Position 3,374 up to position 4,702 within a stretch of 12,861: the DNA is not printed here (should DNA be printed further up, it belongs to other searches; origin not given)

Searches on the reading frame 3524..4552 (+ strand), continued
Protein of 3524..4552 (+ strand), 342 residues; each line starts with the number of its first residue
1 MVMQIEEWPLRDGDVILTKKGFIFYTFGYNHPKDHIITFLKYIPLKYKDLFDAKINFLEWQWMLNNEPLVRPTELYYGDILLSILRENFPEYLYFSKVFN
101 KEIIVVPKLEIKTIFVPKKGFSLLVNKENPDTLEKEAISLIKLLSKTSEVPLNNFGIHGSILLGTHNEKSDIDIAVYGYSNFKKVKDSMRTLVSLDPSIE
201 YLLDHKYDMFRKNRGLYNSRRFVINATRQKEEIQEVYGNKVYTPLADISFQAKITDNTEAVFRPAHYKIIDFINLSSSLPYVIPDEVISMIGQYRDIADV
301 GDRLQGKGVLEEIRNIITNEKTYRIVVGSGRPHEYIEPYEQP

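Call 40: search_protein_families(library=ncbifam, proteins=[L004:6247-7017:+, L010:3835-4644:-, L026:6154-6969:+, L004:10409-11803:+, L004:11841-13136:+, L004:13220-13921:+, L020:6297-6995:+], max_evalue=0.001)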
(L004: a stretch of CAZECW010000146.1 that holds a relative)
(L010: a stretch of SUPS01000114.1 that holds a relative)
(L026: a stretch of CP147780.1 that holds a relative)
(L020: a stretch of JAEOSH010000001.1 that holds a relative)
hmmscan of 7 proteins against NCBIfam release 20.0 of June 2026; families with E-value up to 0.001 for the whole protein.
L004:6247-7017:+ (256 aa): 7 families
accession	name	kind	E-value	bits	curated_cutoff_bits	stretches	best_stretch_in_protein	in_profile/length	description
TIGR03574.1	selen_PSTK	equivalog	2.6e-61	207.2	290.5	1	2-244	1-245/249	L-seryl-tRNA(Sec) kinase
TIGR03575.1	selen_PSTK_euk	equivalog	4.3e-16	59.1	382.35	1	65-221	119-269/340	L-seryl-tRNA(Sec) kinase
TIGR00455.1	apsK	equivalog_domain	5.5e-07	29.4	138.7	1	2-116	20-131/184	adenylyl-sulfate kinase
NF002059.0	PRK00889.1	subfamily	1.9e-06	27.7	244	1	2-173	7-171/177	adenylyl-sulfate kinase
NF004035.0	PRK05506.1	subfamily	8.8e-05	20.9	715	1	3-172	463-627/632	bifunctional sulfate adenylyltransferase subunit 1/adenylylsulfate kinase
TIGR04075.1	bacter_Pnkp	equivalog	0.00016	20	750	1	2-210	10-211/851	polynucleotide kinase-phosphatase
NF004041.0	PRK05541.1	subfamily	0.00017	21.6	127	1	2-175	9-174/176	adenylyl-sulfate kinase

L010:3835-4644:- (269 aa): 10 families
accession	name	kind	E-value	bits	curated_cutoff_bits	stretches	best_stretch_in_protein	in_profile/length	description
TIGR03574.1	selen_PSTK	equivalog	1.9e-53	181.5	290.5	1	11-254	1-244/249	L-seryl-tRNA(Sec) kinase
TIGR03575.1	selen_PSTK_euk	equivalog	2.4e-19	69.8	382.35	2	75-188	119-233/340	L-seryl-tRNA(Sec) kinase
TIGR00455.1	apsK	equivalog_domain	9.9e-07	28.6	138.7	1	4-125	13-130/184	adenylyl-sulfate kinase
NF004040.0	PRK05537.1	equivalog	4.1e-06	25.5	669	1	11-180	398-564/572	bifunctional sulfate adenylyltransferase/adenylylsulfate kinase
NF005252.0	PRK06762.1-3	equivalog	4.3e-06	26.6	258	1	5-127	7-121/189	hypothetical protein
NF004041.0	PRK05541.1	subfamily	2.1e-05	24.6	127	1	7-126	5-117/176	adenylyl-sulfate kinase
NF005255.0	PRK06762.2-2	equivalog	2.3e-05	24.4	140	1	10-146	4-133/163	hypothetical protein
NF002059.0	PRK00889.1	subfamily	8.5e-05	22.3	244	1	8-123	4-113/177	adenylyl-sulfate kinase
NF004035.0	PRK05506.1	subfamily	0.00016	20.1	715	1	8-126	459-573/632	bifunctional sulfate adenylyltransferase subunit 1/adenylylsulfate kinase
NF005251.0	PRK06762.1-1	equivalog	0.00028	20.9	183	1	9-112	7-105/171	hypothetical protein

L026:6154-6969:+ (271 aa): 11 families
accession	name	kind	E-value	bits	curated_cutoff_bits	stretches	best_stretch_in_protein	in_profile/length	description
TIGR03574.1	selen_PSTK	equivalog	2.7e-49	167.9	290.5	1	3-263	1-240/249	L-seryl-tRNA(Sec) kinase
TIGR03575.1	selen_PSTK_euk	equivalog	4e-20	72.3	382.35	1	67-246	119-302/340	L-seryl-tRNA(Sec) kinase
NF004040.0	PRK05537.1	equivalog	3.1e-07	29.2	669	1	3-173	398-564/572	bifunctional sulfate adenylyltransferase/adenylylsulfate kinase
NF004035.0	PRK05506.1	subfamily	5.6e-07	28.2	715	1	4-175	463-628/632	bifunctional sulfate adenylyltransferase subunit 1/adenylylsulfate kinase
TIGR00455.1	apsK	equivalog_domain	2e-06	27.6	138.7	1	3-172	20-183/184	adenylyl-sulfate kinase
TIGR02173.1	cyt_kin_arch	equivalog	8.5e-06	25.9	102.1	1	3-172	2-163/169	(d)CMP kinase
NF004041.0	PRK05541.1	subfamily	9.5e-06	25.8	127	1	3-179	9-172/176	adenylyl-sulfate kinase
NF005253.0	PRK06762.1-4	equivalog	2.2e-05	24.7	159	1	3-162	4-153/166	hypothetical protein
TIGR04075.1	bacter_Pnkp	equivalog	3.2e-05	22.3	750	1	3-138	10-136/851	polynucleotide kinase-phosphatase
NF002059.0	PRK00889.1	subfamily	8e-05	22.4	244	1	3-172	7-168/177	adenylyl-sulfate kinase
NF003013.0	PRK03846.1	subfamily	0.00025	20.7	163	1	3-173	30-194/202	adenylyl-sulfate kinase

L004:10409-11803:+ (464 aa): 36 families (the best 25 are shown)
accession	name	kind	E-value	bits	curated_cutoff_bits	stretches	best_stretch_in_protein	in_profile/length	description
TIGR00475.1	selB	equivalog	7.4e-91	305.6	242.25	1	8-300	2-293/581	selenocysteine-specific translation elongation factor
NF000766.0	PRK00049.1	subfamily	9.8e-54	182.6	449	1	7-282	13-311/396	elongation factor Tu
NF009373.0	PRK12736.1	subfamily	1.8e-52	178.4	452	1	7-282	13-309/394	elongation factor Tu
NF009372.0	PRK12735.1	subfamily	4.2e-52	177.3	479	1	7-279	13-308/396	elongation factor Tu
TIGR00485.1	EF-Tu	equivalog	5.9e-51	173.4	522.4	1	7-282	13-309/394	elongation factor Tu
NF008969.0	PRK12317.1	subfamily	9e-50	169.5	502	1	35-282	60-324/426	elongation factor 1-alpha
TIGR03680.1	eif2g_arch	equivalog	7.4e-47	160.5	514.5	2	62-245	83-287/407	translation initiation factor IF-2 subunit gamma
NF003077.0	PRK04000.1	equivalog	4.1e-46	158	315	2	62-255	87-301/412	translation initiation factor IF-2 subunit gamma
TIGR00483.1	EF-1_alpha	equivalog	2e-39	135.3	540.1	1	35-269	60-311/427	translation elongation factor EF-1 subunit alpha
TIGR02034.1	CysN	subfamily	4.6e-28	98.4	336.1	1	41-312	61-341/406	sulfate adenylyltransferase, large subunit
NF004035.0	PRK05506.1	subfamily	6.9e-27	94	715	1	41-250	85-307/632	bifunctional sulfate adenylyltransferase subunit 1/adenylylsulfate kinase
NF003478.0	PRK05124.1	equivalog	1.9e-24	86.1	590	1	42-249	89-309/475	sulfate adenylyltransferase subunit CysN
TIGR01393.1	lepA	equivalog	6.2e-21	74.4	533.9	1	10-244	7-252/595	translation elongation factor 4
TIGR01394.1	TypA_BipA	equivalog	8.2e-18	63.9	757.3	1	9-249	4-272/594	translational GTPase TypA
TIGR00487.1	IF-2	equivalog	6.5e-17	61.5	424.4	1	9-218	90-295/587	translation initiation factor IF-2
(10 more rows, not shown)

L004:11841-13136:+ (431 aa): 13 families
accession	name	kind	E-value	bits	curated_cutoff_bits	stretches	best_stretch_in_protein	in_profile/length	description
TIGR03531.1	selenium_SpcS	equivalog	8.8e-154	512.3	224.85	1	4-427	1-444/444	O-phosphoseryl-tRNA(Sec) selenium transferase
TIGR03576.1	pyridox_MJ0158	hypoth_equivalog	8.7e-08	31.7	304.45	1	199-342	133-273/346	TIGR03576 family pyridoxal phosphate-dependent enzyme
TIGR03812.1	tyr_de_CO2_Arch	equivalog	1.6e-07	30.5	299.4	1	148-243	102-194/375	tyrosine decarboxylase MfnA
TIGR01437.1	selA_rel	subfamily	1.9e-06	27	385.3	1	185-344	130-277/363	DgaE family pyridoxal phosphate-dependent ammonia lyase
NF008658.2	PRK11658.1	equivalog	1.5e-05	23.8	631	1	151-253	71-168/379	UDP-4-amino-4-deoxy-L-arabinose aminotransferase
TIGR01326.1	OAH_OAS_sulfhy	subfamily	3e-05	22.9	495.1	1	193-282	132-217/418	O-acetylhomoserine aminocarboxypropyltransferase/cysteine synthase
NF006096.0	PRK08248.1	equivalog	6.5e-05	21.7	726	1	193-283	139-225/431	homocysteine synthase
NF006095.0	PRK08247.1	equivalog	7.8e-05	21.6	585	1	194-341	128-268/369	methionine biosynthesis PLP-dependent protein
NF006810.0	PRK09331.1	subfamily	8.5e-05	21.5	301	1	151-272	102-223/397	Sep-tRNA:Cys-tRNA synthetase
NF047797.1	glminPNH3LysDgaE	equivalog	0.0001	21.4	600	1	186-330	133-268/367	D-glucosaminate-6-phosphate ammonia lyase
TIGR01977.1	am_tr_V_EF2568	hypoth_equivalog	0.00016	20.8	377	1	142-294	77-222/376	cysteine desulfurase family protein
TIGR04427.1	PLP_DesI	equivalog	0.00026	20.2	650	1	153-350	90-285/390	dTDP-4-dehydro-6-deoxyglucose aminotransferase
NF005263.0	PRK06767.1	equivalog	0.00099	18.2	617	0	195-381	138-308/392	methionine gamma-lyase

L004:13220-13921:+ (233 aa): 1 family
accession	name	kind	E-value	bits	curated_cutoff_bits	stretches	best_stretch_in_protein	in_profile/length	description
NF045535.1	Sel_Asgard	equivalog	6.6e-51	173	132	1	38-230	3-195/195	putative selenocysteine system protein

L020:6297-6995:+ (232 aa): 2 families
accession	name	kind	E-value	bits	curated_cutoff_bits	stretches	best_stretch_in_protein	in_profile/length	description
NF058523.1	6A-MBL_cap2_3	equivalog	8.2e-07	27.9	320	1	13-114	543-648/665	anti-phage 6A-MBL system cap2_3 protein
NF041370.1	desamp_Halo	equivalog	1.2e-05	25.2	130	1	34-101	22-88/133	desampylase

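Call 53: search_dna_similar(query=window:3524-4552:+, collection=phages, mode=protein, max_evalue=0.001, max_rows=10)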
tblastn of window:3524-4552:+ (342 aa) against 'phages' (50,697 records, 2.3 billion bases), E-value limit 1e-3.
No match.

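Call 54: search_dna_similar(query=window:3524-4552:+, collection=plasmids, mode=protein, max_evalue=0.001, max_rows=10)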
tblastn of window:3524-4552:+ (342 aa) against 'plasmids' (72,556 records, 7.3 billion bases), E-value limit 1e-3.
Records with a match: 14; places in all: 14; records where one place covers at least 80% of the query: 10.
Best place of each record, by identity: <60% 14.
By first word of the organism name: Streptomyces 14.
By predicted mobility (MOB-suite, as given by PLSDB): non-mobilizable 9; mobilizable 5.
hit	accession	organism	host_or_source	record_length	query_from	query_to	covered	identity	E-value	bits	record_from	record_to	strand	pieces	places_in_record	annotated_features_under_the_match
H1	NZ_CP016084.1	Streptomyces sp. SAT1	Adenophora trachelioides Maxim.,single ...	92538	10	315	89%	24.2%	1e-12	76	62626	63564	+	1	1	hypothetical protein | phosphotransferase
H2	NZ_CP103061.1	Streptomyces albus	Sigle cell,Mouldy hay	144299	10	315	89%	24.2%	2e-11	72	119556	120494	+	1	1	hypothetical protein | aminoglycoside phosphotransferase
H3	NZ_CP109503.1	Streptomyces sp. NBC_01426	-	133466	10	315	89%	24.2%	5e-13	77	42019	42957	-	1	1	hypothetical protein | phosphotransferase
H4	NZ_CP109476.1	Streptomyces sp. NBC_01455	-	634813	10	315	89%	24.0%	4e-13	78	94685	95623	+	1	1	hypothetical protein | phosphotransferase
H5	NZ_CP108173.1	Streptomyces sp. NBC_00147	-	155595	10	315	89%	23.6%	2e-12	76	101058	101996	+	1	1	hypothetical protein | phosphotransferase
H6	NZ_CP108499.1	Streptomyces sp. NBC_01240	-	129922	10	315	89%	23.6%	4e-12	75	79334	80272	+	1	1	hypothetical protein | phosphotransferase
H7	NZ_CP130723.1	Streptomyces sp. NBC_01238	-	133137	10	315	89%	23.6%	4e-12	75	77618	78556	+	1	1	hypothetical protein | phosphotransferase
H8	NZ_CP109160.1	Streptomyces sp. NBC_01732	-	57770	10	315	89%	23.6%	4e-12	75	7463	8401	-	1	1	hypothetical protein | phosphotransferase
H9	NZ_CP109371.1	Streptomyces sp. NBC_01553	-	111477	10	315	89%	23.6%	4e-12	75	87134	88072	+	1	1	hypothetical protein | phosphotransferase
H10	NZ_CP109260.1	Streptomyces sp. NBC_01650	-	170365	10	315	89%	23.3%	1e-11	73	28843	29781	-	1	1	hypothetical protein | phosphotransferase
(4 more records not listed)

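Call 55: get_annotated_region(hit=H1, flank=6000)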
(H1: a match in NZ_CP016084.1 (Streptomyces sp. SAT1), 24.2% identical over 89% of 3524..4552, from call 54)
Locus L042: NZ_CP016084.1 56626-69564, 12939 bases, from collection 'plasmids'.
description: Streptomyces sp. SAT1 plasmid unnamed4, complete sequence
organism: Streptomyces sp. SAT1 (NCBI taxid 1849967)
taxonomy: Bacteria; Actinomycetota; Actinomycetes; Kitasatosporales; Streptomycetaceae; Streptomyces; Streptomyces sp. SAT1
host: -; source: Adenophora trachelioides Maxim.,single colony; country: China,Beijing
typing (MOB-suite, as given by PLSDB): mobilizable; replicon rep_cluster_1910; relaxase MOBF
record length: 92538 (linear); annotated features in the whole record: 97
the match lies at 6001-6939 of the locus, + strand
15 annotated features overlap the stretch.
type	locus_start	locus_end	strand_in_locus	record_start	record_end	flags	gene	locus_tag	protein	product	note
CDS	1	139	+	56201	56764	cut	-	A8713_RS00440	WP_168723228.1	WhiB family transcriptional regulator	-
CDS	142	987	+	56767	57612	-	-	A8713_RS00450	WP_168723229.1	histone-like nucleoid-structuring protein Lsr2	-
CDS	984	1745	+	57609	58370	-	-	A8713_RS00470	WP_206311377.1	hypothetical protein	-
CDS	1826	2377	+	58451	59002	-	-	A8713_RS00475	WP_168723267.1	hypothetical protein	-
CDS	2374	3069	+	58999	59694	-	-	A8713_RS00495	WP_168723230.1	hypothetical protein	-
CDS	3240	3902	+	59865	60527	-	-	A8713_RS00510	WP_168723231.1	histidine phosphatase family protein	-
CDS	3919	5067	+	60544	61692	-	-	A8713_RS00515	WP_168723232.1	hypothetical protein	-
CDS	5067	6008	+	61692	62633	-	-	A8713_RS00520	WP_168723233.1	phosphotransferase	-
CDS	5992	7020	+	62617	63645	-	-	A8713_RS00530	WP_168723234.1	hypothetical protein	-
CDS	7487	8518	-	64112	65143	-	-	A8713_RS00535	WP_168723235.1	ParB/RepB/Spo0J family partition protein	GO:0007059 - chromosome segregation [Evidence IEA]; GO:0000910 - cytokinesis [Evidence IEA]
CDS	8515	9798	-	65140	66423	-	-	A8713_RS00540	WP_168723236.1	ParA family protein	-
CDS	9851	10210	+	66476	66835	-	-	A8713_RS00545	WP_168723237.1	hypothetical protein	-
CDS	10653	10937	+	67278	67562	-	-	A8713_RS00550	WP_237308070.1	hypothetical protein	-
CDS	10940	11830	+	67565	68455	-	-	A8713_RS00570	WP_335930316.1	XRE family transcriptional regulator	-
CDS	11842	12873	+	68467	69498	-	-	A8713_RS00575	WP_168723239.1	hypothetical protein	-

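Call 56: search_protein_representatives(alignment_id=A2)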
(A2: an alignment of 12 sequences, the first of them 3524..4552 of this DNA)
Query: 12 sequences, 342 profile positions. Proteins with E-value up to 0.001 (for the whole library): 1159; up to 1e-10: 759; up to 1e-30: 251. The best 150 are listed.
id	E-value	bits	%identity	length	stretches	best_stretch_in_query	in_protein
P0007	4.1e-151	519.1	-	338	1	4-340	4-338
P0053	1.2e-148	511.0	-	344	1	3-341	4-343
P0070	1.5e-145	500.8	-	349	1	5-341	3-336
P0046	2.8e-138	476.9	-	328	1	6-340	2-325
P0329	2.0e-123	428.1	-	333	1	8-339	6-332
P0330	1.0e-122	425.7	-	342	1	8-340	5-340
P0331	2.1e-122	424.7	-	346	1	2-341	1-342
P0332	3.4e-117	407.5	-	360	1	3-338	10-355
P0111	2.8e-114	398.0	-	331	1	9-341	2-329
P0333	1.6e-110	385.6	-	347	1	11-339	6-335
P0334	9.5e-110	383.1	-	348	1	9-341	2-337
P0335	1.7e-109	382.2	-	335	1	9-339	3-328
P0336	3.6e-107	374.6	-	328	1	8-338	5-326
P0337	6.6e-106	370.4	-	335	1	9-338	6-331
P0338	1.4e-102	359.5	-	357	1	5-338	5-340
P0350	7.6e-61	222.3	-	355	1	6-339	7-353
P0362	1.9e-57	211.1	-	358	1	9-334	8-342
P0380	2.4e-53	197.6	-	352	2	73-339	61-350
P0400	9.1e-49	182.6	-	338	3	79-199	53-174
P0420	1.6e-44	168.6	-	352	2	9-202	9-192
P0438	2.7e-42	161.3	-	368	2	9-205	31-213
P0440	3.4e-42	161.0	-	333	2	27-197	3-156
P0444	8.8e-42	159.6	-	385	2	8-194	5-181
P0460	2.6e-40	154.8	-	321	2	80-327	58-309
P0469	1.3e-39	152.5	-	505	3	78-201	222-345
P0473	2.9e-39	151.3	-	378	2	16-228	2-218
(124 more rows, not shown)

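Call 57: search_protein_families(library=pfam, proteins=[P0469, P0444, P0473, P0438, L042:5992-7020:+, L042:5067-6008:+, L042:3919-5067:+, L042:3240-3902:+], max_evalue=0.001)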
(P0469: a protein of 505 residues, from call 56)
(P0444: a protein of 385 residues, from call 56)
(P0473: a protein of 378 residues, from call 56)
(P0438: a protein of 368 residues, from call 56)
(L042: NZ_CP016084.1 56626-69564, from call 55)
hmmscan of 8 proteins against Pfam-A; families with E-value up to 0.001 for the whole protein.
P0469 (505 aa): 1 family
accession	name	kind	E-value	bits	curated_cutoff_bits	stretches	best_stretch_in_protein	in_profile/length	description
PF01288.25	HPPK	-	3e-40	137.7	25.7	1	8-134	1-116/116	7,8-dihydro-6-hydroxymethylpterin-pyrophosphokinase (HPPK)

P0444 (385 aa): 0 families

P0473 (378 aa): 1 family
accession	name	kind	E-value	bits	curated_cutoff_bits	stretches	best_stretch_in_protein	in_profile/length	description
PF01909.29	NTP_transf_2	-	0.00039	21.2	21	0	128-183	5-47/93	Nucleotidyltransferase domain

P0438 (368 aa): 0 families

L042:5992-7020:+ (342 aa): 0 families

L042:5067-6008:+ (313 aa): 1 family
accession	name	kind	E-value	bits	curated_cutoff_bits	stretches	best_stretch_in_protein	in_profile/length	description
PF01636.29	APH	-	7.7e-06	26.3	23.2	1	34-226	35-228/239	Phosphotransferase enzyme family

L042:3919-5067:+ (382 aa): 0 families

L042:3240-3902:+ (220 aa): 1 family
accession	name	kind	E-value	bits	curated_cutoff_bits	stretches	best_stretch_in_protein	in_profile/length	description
PF00300.27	His_Phos_1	-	1.3e-21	77.6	21.7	1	4-187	1-167/194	Histidine phosphatase superfamily (branch 1)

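Call 58: find_encoding_contigs(protein=P0059, flank=6000, max_places=1)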
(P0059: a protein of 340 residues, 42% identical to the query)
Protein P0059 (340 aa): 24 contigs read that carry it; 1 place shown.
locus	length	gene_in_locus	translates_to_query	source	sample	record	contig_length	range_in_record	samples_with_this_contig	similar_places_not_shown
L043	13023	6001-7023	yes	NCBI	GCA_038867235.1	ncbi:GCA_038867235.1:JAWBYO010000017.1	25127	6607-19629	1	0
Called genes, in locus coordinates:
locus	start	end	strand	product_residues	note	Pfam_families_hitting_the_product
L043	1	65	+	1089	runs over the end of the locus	PF00133:tRNA-synt_1, PF09334:tRNA-synt_1g (weak), PF08264:Anticodon_1, PF19302:DUF5915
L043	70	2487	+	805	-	PF00133:tRNA-synt_1, PF09334:tRNA-synt_1g, PF08264:Anticodon_1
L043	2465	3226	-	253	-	PF07155:ECF-ribofla_trS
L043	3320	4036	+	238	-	PF00149:Metallophos, PF12850:Metallophos_2 (faint)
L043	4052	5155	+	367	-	PF01950:FBPase_3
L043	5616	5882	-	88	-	PF01022:HTH_5 (weak), PF13412:HTH_24 (weak), PF14947:HTH_45 (weak)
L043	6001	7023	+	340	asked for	-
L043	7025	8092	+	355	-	-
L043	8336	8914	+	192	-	PF01725:Ham1p_like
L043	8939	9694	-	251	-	PF00483:NTP_transferase, PF12804:NTP_transf_3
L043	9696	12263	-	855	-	-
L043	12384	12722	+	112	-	-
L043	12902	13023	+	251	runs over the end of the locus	PF28175:T4SS_LegC2C7 (weak), PF26618:DUF8196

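Call 59: find_encoding_contigs(protein=P0119, flank=6000, max_places=1)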
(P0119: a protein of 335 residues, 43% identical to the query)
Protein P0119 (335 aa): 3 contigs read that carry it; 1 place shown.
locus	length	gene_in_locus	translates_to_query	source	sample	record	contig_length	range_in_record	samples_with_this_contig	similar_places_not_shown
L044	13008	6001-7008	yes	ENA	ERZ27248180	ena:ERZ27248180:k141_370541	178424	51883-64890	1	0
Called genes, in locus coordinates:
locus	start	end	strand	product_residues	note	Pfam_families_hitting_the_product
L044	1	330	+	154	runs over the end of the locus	PF01568:Molydop_binding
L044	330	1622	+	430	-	PF00384:Molybdopterin (weak)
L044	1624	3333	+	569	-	PF07969:Amidohydro_3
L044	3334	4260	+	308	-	PF01913:FTR, PF02741:FTR_C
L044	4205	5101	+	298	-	PF01493:GXGXG (faint)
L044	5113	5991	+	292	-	PF18030:Rimk_N, PF14397:ATPgrasp_ST (faint), PF02655:ATP-grasp_3, PF08443:RimK, PF02955:GSH-S_ATP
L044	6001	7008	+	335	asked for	-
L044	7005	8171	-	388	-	PF01926:MMR_HSR1, PF16897:MMR_HSR1_Xtn, PF02824:TGS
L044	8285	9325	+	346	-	-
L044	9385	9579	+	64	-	-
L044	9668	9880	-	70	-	-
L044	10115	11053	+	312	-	PF02729:OTCace_N, PF00185:OTCace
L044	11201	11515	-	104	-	-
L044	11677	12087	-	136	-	-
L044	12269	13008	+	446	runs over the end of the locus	PF00202:Aminotran_3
